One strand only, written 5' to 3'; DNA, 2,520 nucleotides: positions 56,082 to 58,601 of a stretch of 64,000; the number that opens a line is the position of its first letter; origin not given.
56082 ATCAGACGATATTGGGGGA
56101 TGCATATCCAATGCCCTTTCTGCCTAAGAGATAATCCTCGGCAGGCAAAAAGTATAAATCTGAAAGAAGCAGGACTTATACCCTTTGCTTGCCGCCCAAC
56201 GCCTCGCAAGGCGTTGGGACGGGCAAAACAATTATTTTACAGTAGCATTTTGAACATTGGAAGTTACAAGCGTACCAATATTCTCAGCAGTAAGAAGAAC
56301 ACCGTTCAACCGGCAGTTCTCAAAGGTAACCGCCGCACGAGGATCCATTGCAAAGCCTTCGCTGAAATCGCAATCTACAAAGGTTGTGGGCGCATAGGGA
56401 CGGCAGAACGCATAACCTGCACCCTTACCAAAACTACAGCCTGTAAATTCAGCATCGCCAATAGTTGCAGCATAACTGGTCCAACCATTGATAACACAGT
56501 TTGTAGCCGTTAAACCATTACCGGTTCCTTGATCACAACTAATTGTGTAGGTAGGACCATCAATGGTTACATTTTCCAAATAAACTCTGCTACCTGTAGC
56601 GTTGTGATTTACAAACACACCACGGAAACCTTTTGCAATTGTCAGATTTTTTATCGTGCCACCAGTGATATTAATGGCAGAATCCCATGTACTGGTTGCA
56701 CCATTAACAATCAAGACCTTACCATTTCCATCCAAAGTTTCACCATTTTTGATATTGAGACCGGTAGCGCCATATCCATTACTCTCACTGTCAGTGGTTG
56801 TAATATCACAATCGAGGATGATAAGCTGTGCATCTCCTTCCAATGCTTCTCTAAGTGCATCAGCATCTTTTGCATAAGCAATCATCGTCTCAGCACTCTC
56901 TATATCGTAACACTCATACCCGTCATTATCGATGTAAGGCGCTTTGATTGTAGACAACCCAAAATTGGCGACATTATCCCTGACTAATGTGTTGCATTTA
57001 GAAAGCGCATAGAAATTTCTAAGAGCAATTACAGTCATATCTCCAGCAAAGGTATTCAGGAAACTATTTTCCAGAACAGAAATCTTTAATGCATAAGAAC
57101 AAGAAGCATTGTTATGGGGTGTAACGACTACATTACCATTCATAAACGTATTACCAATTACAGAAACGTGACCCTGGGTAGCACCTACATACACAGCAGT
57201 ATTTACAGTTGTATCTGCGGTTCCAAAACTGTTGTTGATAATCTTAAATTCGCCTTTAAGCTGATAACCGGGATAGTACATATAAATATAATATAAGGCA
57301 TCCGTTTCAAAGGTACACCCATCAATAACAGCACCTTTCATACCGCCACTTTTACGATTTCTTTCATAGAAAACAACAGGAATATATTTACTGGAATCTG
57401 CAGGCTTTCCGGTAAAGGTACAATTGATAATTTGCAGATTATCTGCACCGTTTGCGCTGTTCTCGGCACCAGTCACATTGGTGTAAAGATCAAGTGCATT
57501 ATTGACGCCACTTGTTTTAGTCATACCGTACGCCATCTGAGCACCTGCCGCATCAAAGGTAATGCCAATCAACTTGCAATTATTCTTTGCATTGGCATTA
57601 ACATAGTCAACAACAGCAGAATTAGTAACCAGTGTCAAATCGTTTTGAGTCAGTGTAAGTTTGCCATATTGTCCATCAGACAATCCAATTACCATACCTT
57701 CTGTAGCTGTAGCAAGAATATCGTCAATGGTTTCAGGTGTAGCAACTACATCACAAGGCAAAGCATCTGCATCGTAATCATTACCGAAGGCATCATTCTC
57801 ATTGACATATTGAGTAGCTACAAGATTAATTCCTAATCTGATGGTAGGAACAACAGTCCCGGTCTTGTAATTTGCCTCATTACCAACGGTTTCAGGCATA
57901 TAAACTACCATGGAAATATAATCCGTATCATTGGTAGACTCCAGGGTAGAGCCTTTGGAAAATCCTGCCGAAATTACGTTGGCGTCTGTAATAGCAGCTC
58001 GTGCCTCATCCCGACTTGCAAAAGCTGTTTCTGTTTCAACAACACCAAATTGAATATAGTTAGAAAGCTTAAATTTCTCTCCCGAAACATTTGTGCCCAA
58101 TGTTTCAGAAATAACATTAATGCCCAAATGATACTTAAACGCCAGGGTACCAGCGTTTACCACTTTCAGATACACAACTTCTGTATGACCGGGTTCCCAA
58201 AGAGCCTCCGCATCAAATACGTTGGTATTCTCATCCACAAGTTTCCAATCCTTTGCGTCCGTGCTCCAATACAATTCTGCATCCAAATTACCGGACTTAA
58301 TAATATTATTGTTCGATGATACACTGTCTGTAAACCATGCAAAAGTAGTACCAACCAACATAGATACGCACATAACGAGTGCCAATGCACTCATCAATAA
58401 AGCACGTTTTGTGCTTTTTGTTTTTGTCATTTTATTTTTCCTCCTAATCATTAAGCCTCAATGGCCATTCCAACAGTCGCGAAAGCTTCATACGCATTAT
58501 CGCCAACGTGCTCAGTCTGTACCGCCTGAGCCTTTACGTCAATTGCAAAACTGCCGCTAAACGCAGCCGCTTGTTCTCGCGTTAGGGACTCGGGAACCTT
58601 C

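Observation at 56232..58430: TasA-like domain fused to a long right-handed beta-helix (pectate-lyase-fold) region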

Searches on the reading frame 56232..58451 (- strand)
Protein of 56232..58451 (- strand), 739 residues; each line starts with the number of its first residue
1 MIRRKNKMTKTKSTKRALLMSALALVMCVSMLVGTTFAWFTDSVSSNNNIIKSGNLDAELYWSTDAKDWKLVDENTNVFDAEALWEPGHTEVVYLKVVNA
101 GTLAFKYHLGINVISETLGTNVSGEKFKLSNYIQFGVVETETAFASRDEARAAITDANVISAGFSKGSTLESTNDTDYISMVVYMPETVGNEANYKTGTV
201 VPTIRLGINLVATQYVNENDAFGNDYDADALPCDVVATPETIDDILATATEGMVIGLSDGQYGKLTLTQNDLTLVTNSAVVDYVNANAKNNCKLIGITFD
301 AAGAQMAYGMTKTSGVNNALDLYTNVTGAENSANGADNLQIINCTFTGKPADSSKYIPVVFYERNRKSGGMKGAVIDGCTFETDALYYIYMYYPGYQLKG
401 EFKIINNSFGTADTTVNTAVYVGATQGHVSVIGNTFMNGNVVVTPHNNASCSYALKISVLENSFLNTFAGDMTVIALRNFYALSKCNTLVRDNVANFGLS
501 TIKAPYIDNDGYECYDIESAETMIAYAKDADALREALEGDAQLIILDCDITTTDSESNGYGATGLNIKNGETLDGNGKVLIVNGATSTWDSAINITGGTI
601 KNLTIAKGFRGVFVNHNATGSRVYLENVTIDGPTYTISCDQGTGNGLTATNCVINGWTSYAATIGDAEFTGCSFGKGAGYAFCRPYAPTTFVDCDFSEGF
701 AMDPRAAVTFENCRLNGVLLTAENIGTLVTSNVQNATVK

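Call 3: search_protein_families(library=pfam, proteins=[window:56232-58451:-], max_evalue=1)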
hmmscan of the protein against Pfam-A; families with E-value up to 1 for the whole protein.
window:56232-58451:- (739 aa): 3 families
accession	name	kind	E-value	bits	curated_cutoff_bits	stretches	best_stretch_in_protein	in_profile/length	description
PF12389.13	Peptidase_M73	-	0.00022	21.5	22.5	1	15-105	3-78/196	Camelysin metallo-endopeptidase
PF13988.11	DUF4225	-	0.11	12.4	25.9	0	275-339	22-86/165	Protein of unknown function (DUF4225)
PF13576.12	Pentapeptide_3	-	0.4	11.4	27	0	669-698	1-29/48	Pentapeptide repeats (9 copies)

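Call 4: search_protein_families(library=ncbifam, proteins=[window:56232-58451:-], max_evalue=1)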
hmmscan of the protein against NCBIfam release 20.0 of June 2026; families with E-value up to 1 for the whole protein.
window:56232-58451:- (739 aa): 4 families
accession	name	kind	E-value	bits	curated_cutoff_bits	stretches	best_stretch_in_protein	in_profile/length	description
TIGR04088.1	cognate_SipW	domain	1.3e-05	25.1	19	1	24-56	2-34/34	SipW-dependent-type signal peptide-containing protein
NF009134.0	PRK12487.1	equivalog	0.034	13.9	196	1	572-615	53-93/161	putative 4-hydroxy-4-methyl-2-oxoglutarate aldolase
TIGR01935.1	NOT-MenG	subfamily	0.073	12.9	123.8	1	571-615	48-89/150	RraA family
NF058597.1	CoaZ_rpt_PGGG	domain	0.27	11.3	30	0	120-163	22-65/88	choice-of-anchor Z repeating domain-containing protein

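Call 5: find_homologous_proteins(query=window:56232-58451:-)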
Query window:56232-58451:- (739 aa): 3442 proteins with E <= 0.001 among 8000 candidates; the best 120 are listed.
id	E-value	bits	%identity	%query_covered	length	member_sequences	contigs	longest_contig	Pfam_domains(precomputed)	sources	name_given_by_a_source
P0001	0.0e+0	1032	100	64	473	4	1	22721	-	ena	-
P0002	8.4e-222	757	60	79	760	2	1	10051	-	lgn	-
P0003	2.3e-213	729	51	98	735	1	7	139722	-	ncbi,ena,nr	ncbi:MAG: hypothetical protein IKB02_01250 [Clostridia bacterium]|nr:hypothetical protein [Clostridi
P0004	9.4e-210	717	52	93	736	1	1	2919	-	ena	-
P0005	3.7e-209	715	52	93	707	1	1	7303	PF13229.13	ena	-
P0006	3.6e-207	708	57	85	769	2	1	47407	-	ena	-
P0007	2.4e-203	696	51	96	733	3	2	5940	-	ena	-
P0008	6.4e-202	691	50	99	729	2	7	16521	-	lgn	-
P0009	1.1e-194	667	50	93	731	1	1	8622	PF13229.13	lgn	-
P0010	1.5e-193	663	51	93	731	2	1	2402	-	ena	-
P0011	1.4e-189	650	49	96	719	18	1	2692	-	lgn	-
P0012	4.6e-186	638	48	93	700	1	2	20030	-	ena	-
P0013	6.1e-182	625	47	97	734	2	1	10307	-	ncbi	-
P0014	1.2e-179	617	47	96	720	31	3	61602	-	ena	-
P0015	3.1e-173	596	46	98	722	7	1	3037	-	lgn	-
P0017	8.0e-166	572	44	99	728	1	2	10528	PF12389.14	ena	-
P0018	1.1e-165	571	66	31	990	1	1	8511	PF12389.14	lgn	-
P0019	1.3e-163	564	68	31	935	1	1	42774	PF13229.13,PF12389.14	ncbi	-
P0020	4.5e-163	562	44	99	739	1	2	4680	PF12389.14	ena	-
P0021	4.7e-163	562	52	73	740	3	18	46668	PF12389.14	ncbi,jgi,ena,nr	ncbi:MAG: hypothetical protein E7599_06325 [Ruminococcaceae bacterium]|nr:hypothetical protein [Osci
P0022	1.2e-153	531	62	30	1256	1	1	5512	PF13306.13,PF12389.14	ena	-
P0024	1.1e-151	525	63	30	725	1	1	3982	PF12389.14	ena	-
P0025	1.3e-151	525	65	30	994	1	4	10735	PF05342.20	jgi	-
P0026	8.1e-150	519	64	30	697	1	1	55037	PF12389.14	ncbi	-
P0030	1.2e-146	508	58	31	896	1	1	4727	PF13229.13,PF12389.14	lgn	-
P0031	2.0e-146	507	63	29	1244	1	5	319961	PF13306.13,PF05342.20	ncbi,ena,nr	ncbi:MAG: leucine-rich repeat protein [Clostridia bacterium]|nr:leucine-rich repeat protein [Clostri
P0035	2.1e-143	497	57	32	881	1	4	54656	PF20585.5,PF12389.14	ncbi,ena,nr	ncbi:MAG: SipW-dependent-type signal peptide-containing protein [Clostridia bacterium]|nr:SipW-depen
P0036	3.7e-142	493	63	27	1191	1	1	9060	PF13306.13,PF12389.14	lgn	-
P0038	9.2e-141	489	60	30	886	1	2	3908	PF12389.14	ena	-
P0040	4.4e-140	486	61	28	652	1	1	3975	PF12389.14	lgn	-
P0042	2.0e-137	478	60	29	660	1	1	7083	PF20585.5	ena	-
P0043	5.0e-137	476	64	28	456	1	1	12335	PF20585.5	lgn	-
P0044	7.4e-137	476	61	29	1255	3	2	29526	PF13306.13,PF12389.14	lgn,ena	-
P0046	1.3e-133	465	61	29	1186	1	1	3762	PF13306.13,PF12389.14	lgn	-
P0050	4.1e-129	450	41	95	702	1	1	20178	PF13229.13,PF12389.14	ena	-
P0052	1.5e-128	448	52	30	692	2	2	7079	PF20585.5,PF12389.14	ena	-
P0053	3.8e-128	447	55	33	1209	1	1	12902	PF13306.13,PF12389.14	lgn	-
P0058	7.3e-126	439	50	33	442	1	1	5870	PF20585.5,PF12389.14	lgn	-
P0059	2.2e-125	438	40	93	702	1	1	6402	PF13229.13,PF12389.14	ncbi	-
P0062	1.7e-124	435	48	64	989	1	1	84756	PF12389.14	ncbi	-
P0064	3.0e-124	434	55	31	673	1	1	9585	PF12389.14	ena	-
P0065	3.2e-124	434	46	40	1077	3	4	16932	PF20585.5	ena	-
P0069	6.7e-122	426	55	33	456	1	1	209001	PF20585.5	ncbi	-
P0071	2.0e-121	425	49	63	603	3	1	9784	PF20585.5,PF05048.20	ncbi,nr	ncbi:MAG: right-handed parallel beta-helix repeat-containing protein, partial [Clostridia bacterium]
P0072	2.1e-121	425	53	32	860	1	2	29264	PF20585.5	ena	-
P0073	2.3e-120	421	38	93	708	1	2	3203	PF12389.14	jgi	-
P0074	5.6e-120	420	55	30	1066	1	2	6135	PF12389.14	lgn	-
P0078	9.2e-118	413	53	31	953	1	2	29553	PF13229.13,PF12389.14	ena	-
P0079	2.8e-117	411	54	30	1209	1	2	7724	PF20585.5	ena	-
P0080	1.5e-116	409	58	30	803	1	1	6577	PF12389.14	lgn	-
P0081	1.6e-116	409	63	30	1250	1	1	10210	PF13306.13,PF12389.14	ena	-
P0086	1.0e-110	389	40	94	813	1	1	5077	PF12389.14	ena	-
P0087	1.2e-110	389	39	93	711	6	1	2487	PF13229.13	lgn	-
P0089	3.0e-110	388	39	94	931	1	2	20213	PF13229.13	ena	-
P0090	9.9e-110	386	37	93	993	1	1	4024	PF13229.13,PF12389.14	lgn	-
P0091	1.6e-109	385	40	85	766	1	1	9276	PF12389.14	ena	-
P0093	2.3e-108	382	56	31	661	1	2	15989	PF12389.14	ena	-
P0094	1.2e-107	379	56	30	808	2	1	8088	PF12389.14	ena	-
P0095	1.5e-107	379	59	30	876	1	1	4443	PF12389.14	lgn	-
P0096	6.3e-105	370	48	32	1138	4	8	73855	PF12389.14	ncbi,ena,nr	ncbi:MAG: hypothetical protein IJB34_02145 [Clostridia bacterium]|nr:hypothetical protein [Clostridi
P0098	3.1e-104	368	50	33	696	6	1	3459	PF12389.14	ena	-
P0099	7.7e-104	367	46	37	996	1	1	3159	PF13229.13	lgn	-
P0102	1.9e-102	362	45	35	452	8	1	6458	PF20585.5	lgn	-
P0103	3.4e-102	361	58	32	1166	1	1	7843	PF16318.12,PF13306.13,PF12389.14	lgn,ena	-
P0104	2.0e-101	359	59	31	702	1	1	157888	PF12389.14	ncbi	-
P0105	4.0e-101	358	36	95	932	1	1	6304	PF13229.13,PF12389.14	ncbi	-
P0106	2.5e-100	355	61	30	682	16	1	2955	PF13306.13,PF12389.14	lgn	-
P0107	1.1e-99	353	56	31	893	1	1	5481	PF12389.14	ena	-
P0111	4.7e-97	344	49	29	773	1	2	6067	PF12389.14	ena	-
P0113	8.6e-94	333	62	30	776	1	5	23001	PF12389.14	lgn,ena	-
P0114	3.3e-93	332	57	30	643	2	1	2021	PF12389.14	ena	-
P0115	1.7e-92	329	59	31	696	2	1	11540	PF13306.13,PF12389.14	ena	-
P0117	2.9e-91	325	59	33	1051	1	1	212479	PF12389.14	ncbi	-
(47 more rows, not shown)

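Call 6: search_solved_structures(query=window:56232-58451:-, max_evalue=10, show_alignments=2)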
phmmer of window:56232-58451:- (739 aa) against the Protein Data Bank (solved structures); distinct sequences matched with E-value up to 10: 1.
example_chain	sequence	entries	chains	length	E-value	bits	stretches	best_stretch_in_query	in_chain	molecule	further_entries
6zt4_A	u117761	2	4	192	0.0027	19.3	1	650-725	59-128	Pentapeptide repeat protein MfpA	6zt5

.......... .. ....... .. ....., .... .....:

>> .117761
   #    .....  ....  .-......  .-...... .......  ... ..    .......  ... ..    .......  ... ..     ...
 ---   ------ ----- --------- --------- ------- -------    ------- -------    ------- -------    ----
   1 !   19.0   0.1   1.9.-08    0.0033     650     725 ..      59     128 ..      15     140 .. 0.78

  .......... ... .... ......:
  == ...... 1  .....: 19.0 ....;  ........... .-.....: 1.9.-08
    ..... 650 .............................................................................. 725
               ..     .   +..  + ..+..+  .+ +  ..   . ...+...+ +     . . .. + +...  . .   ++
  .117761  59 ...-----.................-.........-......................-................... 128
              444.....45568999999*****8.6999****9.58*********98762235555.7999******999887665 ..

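Call 10: search_solved_structures(query=A1, max_evalue=10, show_alignments=3)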
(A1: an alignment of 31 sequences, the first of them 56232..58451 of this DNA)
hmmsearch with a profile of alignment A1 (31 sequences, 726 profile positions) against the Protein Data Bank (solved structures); distinct sequences matched with E-value up to 10: 12.
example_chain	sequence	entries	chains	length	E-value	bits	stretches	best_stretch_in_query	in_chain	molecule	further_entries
2xt4_A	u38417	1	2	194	0.0031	19.2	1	608-706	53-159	MCBG-LIKE PROTEIN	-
6es1_B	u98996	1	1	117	0.026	16.1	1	600-698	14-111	Synaptic vesicle glycoprotein 2C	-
2xt2_A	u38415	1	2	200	0.034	15.7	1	627-704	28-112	MCBG-LIKE PROTEIN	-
7uia_C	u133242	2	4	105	0.085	14.4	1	594-658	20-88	SV2Ac | SV2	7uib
5jlv_C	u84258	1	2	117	0.089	14.3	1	617-698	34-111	Synaptic vesicle glycoprotein 2C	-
8uo8_A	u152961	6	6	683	0.1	14.1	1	588-659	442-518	Synaptic vesicle glycoprotein 2B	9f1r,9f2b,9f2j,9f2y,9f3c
6zt4_A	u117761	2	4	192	0.23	13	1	601-698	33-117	Pentapeptide repeat protein MfpA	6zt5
3uw0_A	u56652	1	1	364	0.53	11.8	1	524-663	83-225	pectinesterase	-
9nyi_A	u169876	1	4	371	0.75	11.3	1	618-703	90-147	Structure of HalA in complex with oligodeoxyadenylate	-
6fvi_A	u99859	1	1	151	1.9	10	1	76-120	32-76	Centrosomal protein of 192 kDa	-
1dbg_A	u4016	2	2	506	2.2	9.7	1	227-260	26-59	CHONDROITINASE B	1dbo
1ofl_A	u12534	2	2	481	5.8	8.4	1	228-260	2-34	CHONDROITINASE B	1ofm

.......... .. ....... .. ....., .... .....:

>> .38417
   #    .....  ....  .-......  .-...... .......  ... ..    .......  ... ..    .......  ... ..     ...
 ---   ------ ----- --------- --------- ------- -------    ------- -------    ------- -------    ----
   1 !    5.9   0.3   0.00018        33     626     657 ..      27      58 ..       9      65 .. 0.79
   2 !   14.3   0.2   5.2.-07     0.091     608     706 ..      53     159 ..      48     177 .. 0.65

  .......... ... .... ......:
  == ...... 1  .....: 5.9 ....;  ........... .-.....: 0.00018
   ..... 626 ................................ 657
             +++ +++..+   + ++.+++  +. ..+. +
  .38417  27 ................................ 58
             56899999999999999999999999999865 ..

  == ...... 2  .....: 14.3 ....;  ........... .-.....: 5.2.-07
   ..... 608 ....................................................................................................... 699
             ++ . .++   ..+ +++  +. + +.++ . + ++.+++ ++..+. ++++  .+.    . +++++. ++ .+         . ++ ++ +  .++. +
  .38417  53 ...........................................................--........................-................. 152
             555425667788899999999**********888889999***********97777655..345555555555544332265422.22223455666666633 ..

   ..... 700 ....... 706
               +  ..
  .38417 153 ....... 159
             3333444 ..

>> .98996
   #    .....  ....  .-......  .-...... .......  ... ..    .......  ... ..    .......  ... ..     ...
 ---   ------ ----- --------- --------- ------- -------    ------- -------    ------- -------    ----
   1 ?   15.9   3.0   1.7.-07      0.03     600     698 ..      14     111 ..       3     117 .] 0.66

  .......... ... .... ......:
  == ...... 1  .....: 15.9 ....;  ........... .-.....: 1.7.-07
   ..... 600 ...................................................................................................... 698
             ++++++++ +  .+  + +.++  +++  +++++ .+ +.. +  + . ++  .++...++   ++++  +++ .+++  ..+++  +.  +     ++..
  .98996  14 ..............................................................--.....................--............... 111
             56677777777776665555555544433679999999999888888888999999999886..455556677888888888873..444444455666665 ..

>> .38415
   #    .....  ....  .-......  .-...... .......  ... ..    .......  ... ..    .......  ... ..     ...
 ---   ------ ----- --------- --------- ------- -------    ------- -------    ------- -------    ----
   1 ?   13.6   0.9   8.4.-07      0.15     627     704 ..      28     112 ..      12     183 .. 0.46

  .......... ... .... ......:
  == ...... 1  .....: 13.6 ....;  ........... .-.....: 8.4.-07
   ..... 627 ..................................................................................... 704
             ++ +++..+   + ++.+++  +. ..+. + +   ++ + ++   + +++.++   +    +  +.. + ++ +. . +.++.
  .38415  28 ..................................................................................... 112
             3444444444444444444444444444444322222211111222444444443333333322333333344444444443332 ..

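Call 11: search_protein_families(library=pfam, alignment_id=A1, max_evalue=0.01)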
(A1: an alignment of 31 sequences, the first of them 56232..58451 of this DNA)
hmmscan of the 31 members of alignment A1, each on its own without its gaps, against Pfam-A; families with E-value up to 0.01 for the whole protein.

A. member 1, window:56232-58451:- (739 aa): 1 family
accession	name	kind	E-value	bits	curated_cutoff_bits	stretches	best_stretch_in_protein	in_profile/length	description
PF12389.13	Peptidase_M73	-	0.00022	21.5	22.5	1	15-105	3-78/196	Camelysin metallo-endopeptidase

B. families by the number of members that match (of 31 scanned): 7 families
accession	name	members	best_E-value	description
PF12389.13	Peptidase_M73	29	6.5e-07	Camelysin metallo-endopeptidase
PF13229.12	Beta_helix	7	1.9e-10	Right handed beta helix region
PF13576.12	Pentapeptide_3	2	4.4e-05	Pentapeptide repeats (9 copies)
PF21462.3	PsaS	2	0.00099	Ph 6 antigen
PF20585.4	Pectate_lyase_5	1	0.0022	Putative pectate lyase-like adhesive domain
PF01696.23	Adeno_E1B_55K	1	0.0037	Adenovirus EB1 55K protein / large t-antigen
PF13599.13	Pentapeptide_4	1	0.0096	Pentapeptide repeat region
